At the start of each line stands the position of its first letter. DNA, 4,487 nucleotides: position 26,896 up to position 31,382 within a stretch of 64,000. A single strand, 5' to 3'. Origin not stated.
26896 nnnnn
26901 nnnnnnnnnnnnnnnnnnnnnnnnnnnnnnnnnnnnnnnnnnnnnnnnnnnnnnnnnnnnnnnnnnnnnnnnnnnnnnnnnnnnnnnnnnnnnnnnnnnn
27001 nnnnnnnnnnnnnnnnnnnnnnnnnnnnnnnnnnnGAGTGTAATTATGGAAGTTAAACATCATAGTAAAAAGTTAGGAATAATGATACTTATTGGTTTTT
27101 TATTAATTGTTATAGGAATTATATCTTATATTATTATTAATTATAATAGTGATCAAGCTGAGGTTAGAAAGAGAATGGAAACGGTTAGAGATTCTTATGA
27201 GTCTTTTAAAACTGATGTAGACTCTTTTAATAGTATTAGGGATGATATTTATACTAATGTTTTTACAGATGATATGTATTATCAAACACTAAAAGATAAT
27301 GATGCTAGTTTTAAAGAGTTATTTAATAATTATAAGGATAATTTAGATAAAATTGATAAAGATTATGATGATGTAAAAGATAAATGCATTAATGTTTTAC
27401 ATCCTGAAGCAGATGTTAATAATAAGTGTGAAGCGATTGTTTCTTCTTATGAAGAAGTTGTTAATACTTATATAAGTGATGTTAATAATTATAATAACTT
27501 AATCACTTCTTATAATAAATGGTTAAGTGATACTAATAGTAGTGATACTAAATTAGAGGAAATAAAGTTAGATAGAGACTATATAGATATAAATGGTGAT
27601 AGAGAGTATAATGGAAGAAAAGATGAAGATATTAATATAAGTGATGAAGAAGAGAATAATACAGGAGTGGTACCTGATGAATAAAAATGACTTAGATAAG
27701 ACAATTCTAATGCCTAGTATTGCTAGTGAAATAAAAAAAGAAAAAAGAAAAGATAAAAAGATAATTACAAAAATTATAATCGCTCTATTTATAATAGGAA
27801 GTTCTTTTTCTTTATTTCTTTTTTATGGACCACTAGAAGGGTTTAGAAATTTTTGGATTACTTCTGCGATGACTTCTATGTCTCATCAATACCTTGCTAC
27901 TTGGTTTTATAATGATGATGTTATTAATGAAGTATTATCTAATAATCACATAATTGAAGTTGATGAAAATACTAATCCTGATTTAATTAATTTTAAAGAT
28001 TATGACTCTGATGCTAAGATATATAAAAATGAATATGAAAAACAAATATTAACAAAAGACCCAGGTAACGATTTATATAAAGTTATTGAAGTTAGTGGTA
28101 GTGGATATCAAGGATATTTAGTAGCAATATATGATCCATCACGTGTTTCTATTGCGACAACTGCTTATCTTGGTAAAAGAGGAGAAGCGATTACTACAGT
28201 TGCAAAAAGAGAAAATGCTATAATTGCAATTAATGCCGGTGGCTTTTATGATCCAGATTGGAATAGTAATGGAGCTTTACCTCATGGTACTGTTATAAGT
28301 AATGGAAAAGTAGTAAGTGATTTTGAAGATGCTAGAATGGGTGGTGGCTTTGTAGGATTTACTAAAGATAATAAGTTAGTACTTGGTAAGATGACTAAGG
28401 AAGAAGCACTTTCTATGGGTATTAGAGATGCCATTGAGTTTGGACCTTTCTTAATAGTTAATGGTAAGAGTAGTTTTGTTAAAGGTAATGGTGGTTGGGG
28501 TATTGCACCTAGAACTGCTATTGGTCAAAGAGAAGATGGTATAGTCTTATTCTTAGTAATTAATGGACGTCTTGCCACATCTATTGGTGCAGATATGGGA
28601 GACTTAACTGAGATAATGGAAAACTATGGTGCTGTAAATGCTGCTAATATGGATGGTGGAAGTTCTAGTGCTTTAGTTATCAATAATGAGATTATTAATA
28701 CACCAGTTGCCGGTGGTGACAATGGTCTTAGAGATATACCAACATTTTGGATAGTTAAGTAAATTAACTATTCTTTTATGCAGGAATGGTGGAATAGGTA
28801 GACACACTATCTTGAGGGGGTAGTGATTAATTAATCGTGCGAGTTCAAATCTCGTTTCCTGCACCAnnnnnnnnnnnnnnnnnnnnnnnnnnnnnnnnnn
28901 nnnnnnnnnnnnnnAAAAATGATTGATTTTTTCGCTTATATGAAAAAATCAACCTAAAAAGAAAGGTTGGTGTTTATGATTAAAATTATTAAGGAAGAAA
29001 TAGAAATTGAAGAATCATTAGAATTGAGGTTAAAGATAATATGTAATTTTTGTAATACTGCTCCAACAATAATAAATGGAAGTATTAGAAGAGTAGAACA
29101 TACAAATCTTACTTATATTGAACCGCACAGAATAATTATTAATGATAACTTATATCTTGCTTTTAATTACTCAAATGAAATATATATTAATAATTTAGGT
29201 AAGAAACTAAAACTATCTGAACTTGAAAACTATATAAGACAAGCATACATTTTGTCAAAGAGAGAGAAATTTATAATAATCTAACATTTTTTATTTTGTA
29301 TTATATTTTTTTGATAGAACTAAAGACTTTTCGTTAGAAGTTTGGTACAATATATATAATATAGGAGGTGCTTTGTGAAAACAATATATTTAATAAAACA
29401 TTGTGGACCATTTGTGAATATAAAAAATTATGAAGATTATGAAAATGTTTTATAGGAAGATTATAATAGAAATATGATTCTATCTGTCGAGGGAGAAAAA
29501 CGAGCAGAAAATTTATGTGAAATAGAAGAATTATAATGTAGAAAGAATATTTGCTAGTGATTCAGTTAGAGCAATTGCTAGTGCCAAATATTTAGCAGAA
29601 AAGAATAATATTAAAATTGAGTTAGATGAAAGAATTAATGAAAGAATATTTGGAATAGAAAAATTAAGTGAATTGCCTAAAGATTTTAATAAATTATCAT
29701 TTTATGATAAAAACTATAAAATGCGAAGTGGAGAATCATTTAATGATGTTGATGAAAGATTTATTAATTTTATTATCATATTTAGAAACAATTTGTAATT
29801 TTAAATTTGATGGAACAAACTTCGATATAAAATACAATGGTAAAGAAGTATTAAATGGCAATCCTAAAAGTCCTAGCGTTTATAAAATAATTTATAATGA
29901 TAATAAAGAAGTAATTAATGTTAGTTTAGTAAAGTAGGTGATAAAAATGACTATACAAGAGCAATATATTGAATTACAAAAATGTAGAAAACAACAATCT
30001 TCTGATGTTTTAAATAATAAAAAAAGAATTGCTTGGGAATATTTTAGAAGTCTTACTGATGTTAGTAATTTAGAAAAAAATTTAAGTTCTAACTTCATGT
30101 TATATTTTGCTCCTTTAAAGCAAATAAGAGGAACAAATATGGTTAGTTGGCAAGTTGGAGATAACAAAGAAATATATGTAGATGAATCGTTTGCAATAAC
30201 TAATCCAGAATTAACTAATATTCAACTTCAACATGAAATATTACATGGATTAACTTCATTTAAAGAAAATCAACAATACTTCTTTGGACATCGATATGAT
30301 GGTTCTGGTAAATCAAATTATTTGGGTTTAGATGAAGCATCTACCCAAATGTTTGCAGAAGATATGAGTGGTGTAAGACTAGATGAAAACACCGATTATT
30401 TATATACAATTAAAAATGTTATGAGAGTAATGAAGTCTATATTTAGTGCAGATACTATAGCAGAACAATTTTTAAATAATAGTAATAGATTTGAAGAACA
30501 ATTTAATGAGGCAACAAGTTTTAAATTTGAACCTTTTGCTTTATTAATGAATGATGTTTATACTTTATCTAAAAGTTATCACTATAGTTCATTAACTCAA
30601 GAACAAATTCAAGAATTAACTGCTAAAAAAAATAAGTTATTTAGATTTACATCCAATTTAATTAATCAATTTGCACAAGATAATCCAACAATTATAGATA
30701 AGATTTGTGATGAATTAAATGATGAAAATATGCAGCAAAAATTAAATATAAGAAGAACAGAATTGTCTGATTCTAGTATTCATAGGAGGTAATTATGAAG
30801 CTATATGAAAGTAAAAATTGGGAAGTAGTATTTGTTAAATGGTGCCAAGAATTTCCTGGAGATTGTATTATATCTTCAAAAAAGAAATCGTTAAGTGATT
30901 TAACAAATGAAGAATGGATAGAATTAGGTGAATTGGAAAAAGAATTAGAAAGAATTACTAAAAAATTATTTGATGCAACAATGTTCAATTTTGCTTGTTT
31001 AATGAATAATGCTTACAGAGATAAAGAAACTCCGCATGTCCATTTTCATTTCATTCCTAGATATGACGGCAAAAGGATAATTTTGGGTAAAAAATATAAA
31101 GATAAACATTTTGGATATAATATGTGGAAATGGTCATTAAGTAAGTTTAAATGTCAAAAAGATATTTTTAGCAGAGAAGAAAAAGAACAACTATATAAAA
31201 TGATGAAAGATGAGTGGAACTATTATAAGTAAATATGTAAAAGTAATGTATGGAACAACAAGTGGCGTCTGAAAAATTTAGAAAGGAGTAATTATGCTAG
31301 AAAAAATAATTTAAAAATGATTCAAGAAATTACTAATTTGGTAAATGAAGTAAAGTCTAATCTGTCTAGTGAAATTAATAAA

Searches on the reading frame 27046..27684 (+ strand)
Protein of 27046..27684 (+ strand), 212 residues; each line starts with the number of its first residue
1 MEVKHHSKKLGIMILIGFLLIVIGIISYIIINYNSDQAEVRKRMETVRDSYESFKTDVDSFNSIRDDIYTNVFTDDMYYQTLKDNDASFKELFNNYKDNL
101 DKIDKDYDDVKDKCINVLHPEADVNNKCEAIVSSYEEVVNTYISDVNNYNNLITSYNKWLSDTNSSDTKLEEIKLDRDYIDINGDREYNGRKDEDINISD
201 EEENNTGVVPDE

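Call 3: search_protein_families(library=pfam, proteins=[window:27046-27684:+], max_evalue=0.1)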
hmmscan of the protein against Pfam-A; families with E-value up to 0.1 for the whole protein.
window:27046-27684:+ (212 aa): 6 families
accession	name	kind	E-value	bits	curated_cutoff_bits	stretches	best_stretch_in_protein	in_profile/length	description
PF05010.19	TACC_C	-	0.00043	20.5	29.9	1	26-113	52-139/201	Transforming acidic coiled-coil-containing protein (TACC), C-terminal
PF04108.17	ATG17_like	-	0.0033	17.4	43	1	38-178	119-265/355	Autophagy protein ATG17-like domain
PF06160.17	EzrA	-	0.0041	15.9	39.6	1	67-180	79-190/557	Septation ring formation regulator, EzrA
PF04048.20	Sec8_N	-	0.0044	17.4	26.8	0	127-174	48-92/142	Exocyst complex component Sec8 N-terminal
PF08391.16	Ly49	-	0.02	15.8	31.5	1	9-71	8-69/119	Ly49-like protein, N-terminal region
PF25034.1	Spectrin_SYNE1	-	0.026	14.6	35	0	70-171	30-126/188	Nesprin-1, spectrin repeats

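Call 4: search_protein_families(library=ncbifam, proteins=[window:27046-27684:+], max_evalue=0.1)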
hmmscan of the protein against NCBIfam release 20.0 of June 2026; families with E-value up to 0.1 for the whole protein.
window:27046-27684:+ (212 aa): 5 families
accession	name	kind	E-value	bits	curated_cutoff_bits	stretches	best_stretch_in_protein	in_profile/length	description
TIGR04527.1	mycoplas_twoTM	subfamily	0.001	18.8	125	1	16-160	9-137/248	MG_279/MG_280 family protein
NF045849.1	ICE_MMCAP2_0565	equivalog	0.0073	16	40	1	11-42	19-50/80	Mbov_0395 family pilin-like conjugal transfer protein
TIGR00860.1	LIC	subfamily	0.013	14.3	280.2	1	10-98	306-382/462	cation transporter family protein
NF045953.1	DCM_methyl_Nterm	subfamily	0.078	13.7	93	1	24-72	42-90/107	DNA (cytosine-5-)-methyltransferase N-terminal subunit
NF050800.1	HP0895_fam_antitoxin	equivalog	0.086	12.9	200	1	80-150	44-111/116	type II toxin-antitoxin system HP0895 family antitoxin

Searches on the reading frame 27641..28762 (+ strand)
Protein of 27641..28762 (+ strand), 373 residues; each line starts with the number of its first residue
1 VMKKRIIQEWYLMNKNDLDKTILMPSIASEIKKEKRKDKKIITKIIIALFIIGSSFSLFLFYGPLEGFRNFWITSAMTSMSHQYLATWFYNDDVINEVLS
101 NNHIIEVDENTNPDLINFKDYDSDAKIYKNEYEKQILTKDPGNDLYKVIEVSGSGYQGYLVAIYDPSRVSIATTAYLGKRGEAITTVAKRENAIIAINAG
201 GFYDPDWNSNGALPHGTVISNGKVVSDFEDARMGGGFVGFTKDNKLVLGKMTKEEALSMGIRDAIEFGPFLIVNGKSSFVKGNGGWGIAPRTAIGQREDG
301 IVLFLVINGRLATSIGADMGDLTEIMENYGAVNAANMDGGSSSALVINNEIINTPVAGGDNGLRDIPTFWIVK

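Call 3: search_protein_families(library=pfam, proteins=[window:27641-28762:+], max_evalue=0.1)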
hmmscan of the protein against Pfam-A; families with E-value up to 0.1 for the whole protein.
window:27641-28762:+ (373 aa): 1 family
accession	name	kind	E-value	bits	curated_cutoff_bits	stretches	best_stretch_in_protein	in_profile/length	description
PF09992.14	NAGPA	-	7.2e-44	150.4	25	1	192-372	2-168/169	Phosphodiester glycosidase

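Call 4: search_protein_families(library=ncbifam, proteins=[window:27641-28762:+], max_evalue=0.1)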
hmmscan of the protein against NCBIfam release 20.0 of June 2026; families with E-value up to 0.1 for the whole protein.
window:27641-28762:+ (373 aa): 1 family
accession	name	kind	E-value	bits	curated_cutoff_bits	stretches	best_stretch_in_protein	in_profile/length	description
NF003425.0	PRK04897.1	equivalog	0.081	12.1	355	0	30-117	5-84/298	zinc metalloprotease HtpX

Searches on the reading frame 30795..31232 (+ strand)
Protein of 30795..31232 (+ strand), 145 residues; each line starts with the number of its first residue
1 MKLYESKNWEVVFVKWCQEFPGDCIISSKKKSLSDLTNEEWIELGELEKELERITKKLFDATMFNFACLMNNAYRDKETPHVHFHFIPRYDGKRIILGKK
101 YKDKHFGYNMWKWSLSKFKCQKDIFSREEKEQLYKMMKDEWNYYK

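Call 99: search_protein_families(library=pfam, proteins=[window:30795-31232:+], max_evalue=0.001)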
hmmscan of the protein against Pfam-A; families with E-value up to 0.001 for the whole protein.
window:30795-31232:+ (145 aa): 1 family
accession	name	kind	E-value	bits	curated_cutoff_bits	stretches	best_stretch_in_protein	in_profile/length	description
PF01230.28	HIT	-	0.00024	22.1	21.5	1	31-91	38-97/98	HIT domain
